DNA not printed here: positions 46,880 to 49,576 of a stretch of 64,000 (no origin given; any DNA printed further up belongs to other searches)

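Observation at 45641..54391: Four-gene secreted cluster: PSCyt1-WD40, PPC-paralog, DUF1549/DUF1553, PPC-paralog, with no DUF1501 partner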

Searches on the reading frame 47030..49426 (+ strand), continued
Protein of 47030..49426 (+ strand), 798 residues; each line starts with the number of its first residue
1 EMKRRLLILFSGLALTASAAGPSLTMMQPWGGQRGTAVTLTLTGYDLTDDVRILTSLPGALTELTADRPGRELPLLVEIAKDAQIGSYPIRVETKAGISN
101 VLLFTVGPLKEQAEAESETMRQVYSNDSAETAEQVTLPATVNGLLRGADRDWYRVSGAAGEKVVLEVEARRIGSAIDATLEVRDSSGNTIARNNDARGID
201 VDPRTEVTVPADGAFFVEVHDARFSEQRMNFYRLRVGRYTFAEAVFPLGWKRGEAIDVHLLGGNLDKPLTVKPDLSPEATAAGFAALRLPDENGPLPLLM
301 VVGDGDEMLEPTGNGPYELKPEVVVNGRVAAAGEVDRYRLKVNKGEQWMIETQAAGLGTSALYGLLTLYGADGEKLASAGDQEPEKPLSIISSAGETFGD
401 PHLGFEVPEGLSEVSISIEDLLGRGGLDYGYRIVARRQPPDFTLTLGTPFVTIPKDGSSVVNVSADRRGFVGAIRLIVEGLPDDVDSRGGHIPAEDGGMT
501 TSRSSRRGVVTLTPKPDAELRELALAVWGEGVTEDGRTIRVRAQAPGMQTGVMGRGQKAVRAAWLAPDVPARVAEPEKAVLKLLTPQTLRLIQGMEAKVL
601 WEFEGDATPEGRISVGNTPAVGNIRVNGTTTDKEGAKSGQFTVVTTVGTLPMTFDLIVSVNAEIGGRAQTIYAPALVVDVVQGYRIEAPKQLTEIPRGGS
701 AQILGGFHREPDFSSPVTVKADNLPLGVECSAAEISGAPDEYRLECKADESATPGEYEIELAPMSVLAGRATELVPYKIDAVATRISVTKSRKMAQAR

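Call 73: list_cluster_members(proteins=[L121:10001-11443:+, L144:10001-11437:+, L145:10001-11449:+, L136:1983-3416:+, L134:2224-3669:+, L150:10001-11440:+])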
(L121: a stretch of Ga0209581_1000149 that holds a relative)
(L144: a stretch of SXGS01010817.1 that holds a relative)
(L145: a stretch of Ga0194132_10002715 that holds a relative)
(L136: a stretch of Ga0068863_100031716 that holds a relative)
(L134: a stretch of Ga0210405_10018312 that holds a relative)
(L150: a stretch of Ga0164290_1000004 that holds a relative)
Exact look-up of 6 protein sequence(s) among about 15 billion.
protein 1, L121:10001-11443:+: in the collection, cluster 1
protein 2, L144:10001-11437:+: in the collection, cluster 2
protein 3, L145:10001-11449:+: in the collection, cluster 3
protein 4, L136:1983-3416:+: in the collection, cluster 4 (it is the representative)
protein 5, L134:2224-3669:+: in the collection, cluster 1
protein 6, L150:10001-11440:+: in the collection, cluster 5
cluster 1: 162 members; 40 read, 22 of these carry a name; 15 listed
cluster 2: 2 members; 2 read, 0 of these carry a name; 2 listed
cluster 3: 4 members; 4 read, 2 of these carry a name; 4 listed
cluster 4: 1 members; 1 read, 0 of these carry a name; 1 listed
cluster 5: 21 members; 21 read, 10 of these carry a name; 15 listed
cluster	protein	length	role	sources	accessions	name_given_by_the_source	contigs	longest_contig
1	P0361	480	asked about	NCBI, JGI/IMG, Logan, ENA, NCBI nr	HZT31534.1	MAG TPA: DUF1501 domain-containing protein [Bryobacteraceae bacterium] | DUF1501 domain-containing protein [Bryobacteraceae bacterium]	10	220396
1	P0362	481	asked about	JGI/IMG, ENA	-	hypothetical protein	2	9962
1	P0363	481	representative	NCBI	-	-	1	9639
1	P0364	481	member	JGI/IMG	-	hypothetical protein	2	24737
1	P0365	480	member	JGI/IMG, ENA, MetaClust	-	\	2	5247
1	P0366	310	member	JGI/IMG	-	Protein of unknown function (DUF1501)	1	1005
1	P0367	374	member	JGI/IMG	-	hypothetical protein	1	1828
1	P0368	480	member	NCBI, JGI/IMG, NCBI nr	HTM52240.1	MAG TPA: DUF1501 domain-containing protein [Bryobacteraceae bacterium] | DUF1501 domain-containing protein [Bryobacteraceae bacterium]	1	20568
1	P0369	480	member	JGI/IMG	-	Protein of unknown function (DUF1501)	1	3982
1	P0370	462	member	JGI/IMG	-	hypothetical protein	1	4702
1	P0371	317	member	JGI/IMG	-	hypothetical protein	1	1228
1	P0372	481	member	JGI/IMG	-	Protein of unknown function (DUF1501)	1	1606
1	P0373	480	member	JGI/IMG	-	hypothetical protein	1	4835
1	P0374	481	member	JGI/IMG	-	Protein of unknown function (DUF1501)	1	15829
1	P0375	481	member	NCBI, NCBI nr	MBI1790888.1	MAG: DUF1501 domain-containing protein [Acidobacteria bacterium] | DUF1501 domain-containing protein [Acidobacteriota bacterium]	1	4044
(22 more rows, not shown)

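Call 75: list_cluster_members(proteins=[L161:10001-11440:+, L162:10001-11437:+, L166:10001-11437:+, L164:4451-5893:+, L158:5966-7411:+, L146:3826-5268:+, L148:10001-11443:+, L159:9006-10454:+, L117:7620-9062:+, L131:10001-11443:+])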
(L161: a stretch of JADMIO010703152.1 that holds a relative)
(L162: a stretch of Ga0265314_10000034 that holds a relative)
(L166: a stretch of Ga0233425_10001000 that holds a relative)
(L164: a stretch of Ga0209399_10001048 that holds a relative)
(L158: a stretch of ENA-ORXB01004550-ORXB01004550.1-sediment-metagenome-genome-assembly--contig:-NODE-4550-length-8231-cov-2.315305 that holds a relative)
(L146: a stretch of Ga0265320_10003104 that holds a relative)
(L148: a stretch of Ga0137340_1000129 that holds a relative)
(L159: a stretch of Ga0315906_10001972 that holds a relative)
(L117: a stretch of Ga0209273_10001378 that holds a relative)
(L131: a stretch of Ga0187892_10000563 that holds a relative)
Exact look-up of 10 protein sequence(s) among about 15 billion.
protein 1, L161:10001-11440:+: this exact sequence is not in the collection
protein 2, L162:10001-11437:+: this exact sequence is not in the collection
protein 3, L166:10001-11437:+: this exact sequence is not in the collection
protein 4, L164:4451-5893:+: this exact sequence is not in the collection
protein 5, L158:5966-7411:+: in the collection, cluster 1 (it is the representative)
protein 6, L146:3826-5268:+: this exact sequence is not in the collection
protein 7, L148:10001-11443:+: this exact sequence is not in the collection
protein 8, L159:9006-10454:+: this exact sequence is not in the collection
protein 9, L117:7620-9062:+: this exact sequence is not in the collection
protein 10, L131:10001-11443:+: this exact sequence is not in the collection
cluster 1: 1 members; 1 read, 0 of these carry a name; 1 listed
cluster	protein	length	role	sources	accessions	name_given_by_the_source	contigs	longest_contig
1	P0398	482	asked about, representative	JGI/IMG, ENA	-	-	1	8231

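Call 78: list_cluster_members(proteins=[L161:10001-11446:+, L162:10001-11443:+, L166:10001-11443:+, L164:4451-5899:+, L146:3826-5274:+, L148:10001-11449:+, L159:9006-10460:+, L168:4165-5613:+, L160:3813-5264:+, L131:10001-11449:+])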
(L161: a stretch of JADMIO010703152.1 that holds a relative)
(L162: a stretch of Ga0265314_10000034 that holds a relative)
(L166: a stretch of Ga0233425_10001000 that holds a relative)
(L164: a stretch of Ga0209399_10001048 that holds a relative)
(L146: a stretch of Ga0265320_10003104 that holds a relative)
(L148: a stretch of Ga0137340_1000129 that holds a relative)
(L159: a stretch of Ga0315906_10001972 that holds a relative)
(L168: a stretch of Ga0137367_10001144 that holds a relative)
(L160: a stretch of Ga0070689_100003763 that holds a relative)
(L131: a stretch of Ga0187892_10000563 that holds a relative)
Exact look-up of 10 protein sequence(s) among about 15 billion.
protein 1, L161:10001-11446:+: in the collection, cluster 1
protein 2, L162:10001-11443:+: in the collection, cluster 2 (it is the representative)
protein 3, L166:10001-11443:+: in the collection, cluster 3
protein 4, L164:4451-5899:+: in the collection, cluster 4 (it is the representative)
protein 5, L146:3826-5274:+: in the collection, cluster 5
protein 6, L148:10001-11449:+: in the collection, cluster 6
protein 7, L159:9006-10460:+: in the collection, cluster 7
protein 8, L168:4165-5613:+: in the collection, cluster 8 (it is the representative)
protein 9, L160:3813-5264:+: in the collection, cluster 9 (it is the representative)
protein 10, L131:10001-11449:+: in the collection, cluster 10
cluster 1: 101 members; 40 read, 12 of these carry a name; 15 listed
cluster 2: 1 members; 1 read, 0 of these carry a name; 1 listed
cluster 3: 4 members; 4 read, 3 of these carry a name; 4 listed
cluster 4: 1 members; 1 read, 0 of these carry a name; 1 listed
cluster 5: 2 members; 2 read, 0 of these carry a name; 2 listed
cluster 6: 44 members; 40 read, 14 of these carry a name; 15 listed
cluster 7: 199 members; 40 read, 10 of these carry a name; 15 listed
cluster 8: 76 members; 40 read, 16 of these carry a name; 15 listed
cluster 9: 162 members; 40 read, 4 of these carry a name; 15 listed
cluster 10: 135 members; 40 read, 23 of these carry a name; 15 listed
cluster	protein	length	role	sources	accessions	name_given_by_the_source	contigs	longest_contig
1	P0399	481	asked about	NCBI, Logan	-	-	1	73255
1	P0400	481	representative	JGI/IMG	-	hypothetical protein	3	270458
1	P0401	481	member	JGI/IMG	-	hypothetical protein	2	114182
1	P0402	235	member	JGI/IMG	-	uncharacterized protein (DUF1501 family)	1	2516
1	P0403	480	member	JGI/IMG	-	hypothetical protein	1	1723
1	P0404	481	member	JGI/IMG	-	hypothetical protein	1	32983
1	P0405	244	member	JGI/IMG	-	hypothetical protein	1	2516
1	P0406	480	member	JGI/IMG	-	hypothetical protein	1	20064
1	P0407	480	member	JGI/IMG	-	hypothetical protein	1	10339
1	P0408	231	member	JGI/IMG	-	uncharacterized protein (DUF1501 family)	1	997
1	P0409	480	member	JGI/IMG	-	uncharacterized protein (DUF1501 family)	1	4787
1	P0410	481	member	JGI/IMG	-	hypothetical protein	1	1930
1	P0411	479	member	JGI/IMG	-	hypothetical protein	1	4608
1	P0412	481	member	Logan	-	-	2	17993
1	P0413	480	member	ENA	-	-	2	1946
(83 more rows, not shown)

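Call 95: search_protein_representatives(alignment_id=A1)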
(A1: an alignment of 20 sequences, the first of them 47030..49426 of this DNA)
Query: 20 sequences, 801 profile positions. Proteins with E-value up to 0.001 (for the whole library): 18420; up to 1e-10: 9224; up to 1e-30: 3766. The best 150 are listed.
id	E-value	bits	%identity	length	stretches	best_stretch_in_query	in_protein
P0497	0.0e+00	1163.6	-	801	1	8-799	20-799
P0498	0.0e+00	1121.8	-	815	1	4-799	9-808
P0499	1.6e-296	1002.0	-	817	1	11-795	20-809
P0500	1.6e-283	959.0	-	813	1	9-798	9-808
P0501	2.6e-283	958.3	-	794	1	8-792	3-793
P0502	2.3e-279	945.3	-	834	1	1-799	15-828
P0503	1.7e-262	889.4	-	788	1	1-796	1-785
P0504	9.5e-259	877.1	-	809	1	12-795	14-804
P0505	8.1e-258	874.0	-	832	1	6-797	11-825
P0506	1.2e-253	860.2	-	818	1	6-791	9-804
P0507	2.4e-253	859.2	-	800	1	7-793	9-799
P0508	4.6e-252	854.9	-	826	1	13-798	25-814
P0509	3.6e-248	842.1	-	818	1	6-797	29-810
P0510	2.0e-241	819.8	-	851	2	314-796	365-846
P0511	1.7e-236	803.4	-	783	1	8-797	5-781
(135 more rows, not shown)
